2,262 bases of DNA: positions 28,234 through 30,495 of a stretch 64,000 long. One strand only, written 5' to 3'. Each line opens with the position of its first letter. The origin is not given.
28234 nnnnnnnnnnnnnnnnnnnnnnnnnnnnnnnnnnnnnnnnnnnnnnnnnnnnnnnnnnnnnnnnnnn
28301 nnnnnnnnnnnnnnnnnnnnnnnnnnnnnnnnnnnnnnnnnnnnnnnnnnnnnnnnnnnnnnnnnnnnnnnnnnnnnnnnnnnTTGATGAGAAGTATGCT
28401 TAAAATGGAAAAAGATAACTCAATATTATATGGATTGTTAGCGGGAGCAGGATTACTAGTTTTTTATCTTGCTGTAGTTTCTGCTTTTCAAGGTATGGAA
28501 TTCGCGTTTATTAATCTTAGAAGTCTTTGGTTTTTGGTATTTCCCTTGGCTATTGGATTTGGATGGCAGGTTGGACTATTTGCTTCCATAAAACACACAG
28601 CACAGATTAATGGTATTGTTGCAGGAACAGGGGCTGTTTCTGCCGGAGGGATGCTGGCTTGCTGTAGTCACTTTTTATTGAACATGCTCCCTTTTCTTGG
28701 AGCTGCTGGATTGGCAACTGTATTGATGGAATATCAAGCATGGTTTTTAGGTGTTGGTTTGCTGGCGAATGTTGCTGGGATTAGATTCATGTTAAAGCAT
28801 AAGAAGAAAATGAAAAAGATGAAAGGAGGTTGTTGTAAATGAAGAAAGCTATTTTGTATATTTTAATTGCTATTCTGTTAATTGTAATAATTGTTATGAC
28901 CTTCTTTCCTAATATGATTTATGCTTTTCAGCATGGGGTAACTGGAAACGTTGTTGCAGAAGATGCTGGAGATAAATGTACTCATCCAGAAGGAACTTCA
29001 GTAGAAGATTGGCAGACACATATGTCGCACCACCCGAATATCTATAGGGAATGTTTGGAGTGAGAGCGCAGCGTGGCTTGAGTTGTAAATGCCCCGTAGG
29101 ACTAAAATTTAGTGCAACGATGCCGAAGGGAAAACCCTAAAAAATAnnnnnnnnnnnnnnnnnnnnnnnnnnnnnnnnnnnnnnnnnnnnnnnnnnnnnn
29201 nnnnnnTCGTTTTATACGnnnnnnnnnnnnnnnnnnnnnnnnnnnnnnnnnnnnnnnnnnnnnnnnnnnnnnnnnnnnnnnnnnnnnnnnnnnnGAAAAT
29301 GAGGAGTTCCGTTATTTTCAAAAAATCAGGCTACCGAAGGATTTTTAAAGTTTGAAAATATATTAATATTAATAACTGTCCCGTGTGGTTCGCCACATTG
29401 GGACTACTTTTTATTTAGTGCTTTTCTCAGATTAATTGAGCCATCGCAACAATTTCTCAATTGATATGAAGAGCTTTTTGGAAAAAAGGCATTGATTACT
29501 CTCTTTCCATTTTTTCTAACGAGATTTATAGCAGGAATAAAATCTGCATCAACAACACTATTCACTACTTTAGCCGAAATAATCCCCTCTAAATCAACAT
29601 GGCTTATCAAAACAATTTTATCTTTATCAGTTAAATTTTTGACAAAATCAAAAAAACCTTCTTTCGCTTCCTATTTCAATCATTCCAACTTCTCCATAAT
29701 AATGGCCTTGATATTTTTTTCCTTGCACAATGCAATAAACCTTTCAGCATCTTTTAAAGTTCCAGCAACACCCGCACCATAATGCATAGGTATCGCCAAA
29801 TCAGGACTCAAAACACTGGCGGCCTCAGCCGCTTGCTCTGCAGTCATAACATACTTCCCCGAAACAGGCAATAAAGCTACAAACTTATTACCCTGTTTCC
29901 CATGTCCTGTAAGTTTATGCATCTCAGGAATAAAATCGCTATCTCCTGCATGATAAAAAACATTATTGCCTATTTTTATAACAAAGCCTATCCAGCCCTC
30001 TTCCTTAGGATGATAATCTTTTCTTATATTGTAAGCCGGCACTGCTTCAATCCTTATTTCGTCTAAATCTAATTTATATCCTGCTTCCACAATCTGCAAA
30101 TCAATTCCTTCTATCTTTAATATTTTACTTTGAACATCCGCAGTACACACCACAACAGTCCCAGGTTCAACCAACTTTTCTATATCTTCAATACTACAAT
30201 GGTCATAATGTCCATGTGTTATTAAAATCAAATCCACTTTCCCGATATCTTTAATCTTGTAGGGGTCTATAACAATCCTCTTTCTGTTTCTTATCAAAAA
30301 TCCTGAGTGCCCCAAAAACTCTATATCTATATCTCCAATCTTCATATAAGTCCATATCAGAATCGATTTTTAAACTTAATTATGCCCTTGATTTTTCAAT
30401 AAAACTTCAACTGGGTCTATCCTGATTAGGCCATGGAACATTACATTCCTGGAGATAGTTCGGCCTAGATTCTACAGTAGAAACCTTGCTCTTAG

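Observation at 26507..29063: Seven tightly packed co-directional genes for short anchored Cys/His/Met-motif proteins around a DUF411 (CopG-like) gene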

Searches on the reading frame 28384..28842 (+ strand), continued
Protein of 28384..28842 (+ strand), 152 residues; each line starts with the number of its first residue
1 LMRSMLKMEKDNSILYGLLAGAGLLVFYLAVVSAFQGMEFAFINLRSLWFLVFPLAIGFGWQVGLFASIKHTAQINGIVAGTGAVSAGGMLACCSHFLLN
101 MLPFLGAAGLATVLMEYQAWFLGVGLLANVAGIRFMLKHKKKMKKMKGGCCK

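Call 82: search_protein_families(library=pfam, proteins=[L069:8232-8498:+, L069:8824-8991:+, L069:9837-10754:+, L069:10741-11376:+, L069:6371-7300:+, L069:11774-12040:+, L072:1174-1428:+, L072:2031-2672:+, L001:7958-8362:+, L077:8203-9741:+], max_evalue=0.001)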
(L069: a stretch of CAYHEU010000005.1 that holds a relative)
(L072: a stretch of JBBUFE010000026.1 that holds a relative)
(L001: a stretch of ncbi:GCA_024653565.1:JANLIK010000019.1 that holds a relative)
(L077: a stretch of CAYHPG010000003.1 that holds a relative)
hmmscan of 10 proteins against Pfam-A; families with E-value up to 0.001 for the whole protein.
L069:8232-8498:+ (89 aa): 1 family
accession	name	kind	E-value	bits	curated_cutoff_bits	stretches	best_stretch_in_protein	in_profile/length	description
PF02583.22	Trns_repr_metal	-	3.3e-23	82.3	22.8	1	6-82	2-75/78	Metal-sensitive transcriptional repressor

L069:8824-8991:+ (56 aa): 2 families
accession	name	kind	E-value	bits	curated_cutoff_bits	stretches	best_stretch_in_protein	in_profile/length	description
PF04945.19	YHS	-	1.2e-14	54.4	30.3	1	10-54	3-46/47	YHS domain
PF24273.1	TRASH_HVO_1752_C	-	1.3e-05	25.6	27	1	12-47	6-39/47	HVO_1752, C-terminal TRASH domain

L069:9837-10754:+ (306 aa): 1 family
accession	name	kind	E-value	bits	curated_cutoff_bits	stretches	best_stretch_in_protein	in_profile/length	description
PF02683.22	DsbD_TM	-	2.3e-09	37.3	27.1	1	23-190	4-185/219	Cytochrome C biogenesis protein transmembrane domain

L069:10741-11376:+ (212 aa): 3 families
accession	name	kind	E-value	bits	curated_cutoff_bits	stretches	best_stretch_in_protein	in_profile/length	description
PF00578.27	AhpC-TSA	-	1.8e-18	67.1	26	1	60-189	2-124/124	AhpC/TSA family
PF08534.16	Redoxin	-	8.4e-17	61.8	26.6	1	60-194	3-136/148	Redoxin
PF02630.20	SCO1-SenC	-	0.00026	21.4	22.8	1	64-139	2-79/134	SCO1/SenC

L069:6371-7300:+ (310 aa): 0 families

L069:11774-12040:+ (89 aa): 0 families

L072:1174-1428:+ (85 aa): 0 families

L072:2031-2672:+ (214 aa): 2 families
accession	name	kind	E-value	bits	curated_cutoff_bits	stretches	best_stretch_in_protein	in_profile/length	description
PF04140.19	ICMT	-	2.1e-07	31.7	24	1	114-181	20-90/95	Isoprenylcysteine carboxyl methyltransferase (ICMT) family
PF04191.18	PEMT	-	3e-06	28.1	25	1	124-189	37-103/105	Phospholipid methyltransferase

L001:7958-8362:+ (135 aa): 2 families
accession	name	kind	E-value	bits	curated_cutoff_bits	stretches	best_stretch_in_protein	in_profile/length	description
PF13473.12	Cupredoxin_1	-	8.1e-11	42.3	27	1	14-134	3-104/104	Cupredoxin-like domain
PF00116.26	COX2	-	4.2e-05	23.9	22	1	65-128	50-113/120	Cytochrome C oxidase subunit II, periplasmic domain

L077:8203-9741:+ (513 aa): 1 family
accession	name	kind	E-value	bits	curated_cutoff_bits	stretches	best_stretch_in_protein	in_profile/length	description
PF07907.16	YibE_F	-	6e-64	216.3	27.2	1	264-503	1-240/241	YibE/F-like protein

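Call 91: fold_search(model_id=the predicted structure, library=pdb)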
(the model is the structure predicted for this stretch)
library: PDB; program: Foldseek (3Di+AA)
matches with E <= 10: 1; with E <= 0.001: 0
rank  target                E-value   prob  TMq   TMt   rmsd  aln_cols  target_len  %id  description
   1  7o3x_A                7.2e+00  0.06  0.31  0.22  22.5       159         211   11  Structural basis for VIPP1 oligomerization and maintenance of thylakoid membrane integrity (released 2021-06-30)

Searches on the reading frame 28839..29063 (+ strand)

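Call 3: search_protein_families(library=pfam, proteins=[window:28839-29063:+], max_evalue=1)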
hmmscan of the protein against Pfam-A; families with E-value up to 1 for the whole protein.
window:28839-29063:+ (74 aa): 3 families
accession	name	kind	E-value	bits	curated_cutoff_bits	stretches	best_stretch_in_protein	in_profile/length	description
PF23958.1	DUF7287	-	0.03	15.3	27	1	12-42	16-47/157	Family of unknown function (DUF7287)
PF11189.13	DUF2973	-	0.059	13.9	22.2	1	5-51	4-51/68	Protein of unknown function (DUF2973)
PF11337.13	DUF3139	-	0.18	12.9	27.3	1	3-30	2-28/83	Protein of unknown function (DUF3139)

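Call 4: search_protein_families(library=ncbifam, proteins=[window:28839-29063:+], max_evalue=1)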
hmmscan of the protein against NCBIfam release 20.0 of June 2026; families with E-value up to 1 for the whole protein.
window:28839-29063:+ (74 aa): 2 families
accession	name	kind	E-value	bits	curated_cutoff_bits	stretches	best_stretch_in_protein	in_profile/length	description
TIGR01655.1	yxeA_fam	subfamily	0.034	14.8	29.65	1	1-29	1-29/114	YxeA family protein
NF049880.1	FvfA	exception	0.19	12.2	130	1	2-29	5-32/130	Francisella virulence factor A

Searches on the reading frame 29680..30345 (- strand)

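Call 22: search_protein_families(library=pfam, proteins=[window:29680-30345:-], max_evalue=0.01)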
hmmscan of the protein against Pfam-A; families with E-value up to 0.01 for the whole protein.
window:29680-30345:- (221 aa): 3 families
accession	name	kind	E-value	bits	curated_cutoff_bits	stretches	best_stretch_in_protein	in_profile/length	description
PF13483.12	Lactamase_B_3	-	3.3e-24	86.1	24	1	8-188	2-160/160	Beta-lactamase superfamily domain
PF12706.13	Lactamase_B_2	-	2.3e-19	70.3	27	1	22-189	16-200/200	Beta-lactamase superfamily domain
PF00753.33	Lactamase_B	-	0.00078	19.9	22.7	1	32-51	39-58/196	Metallo-beta-lactamase superfamily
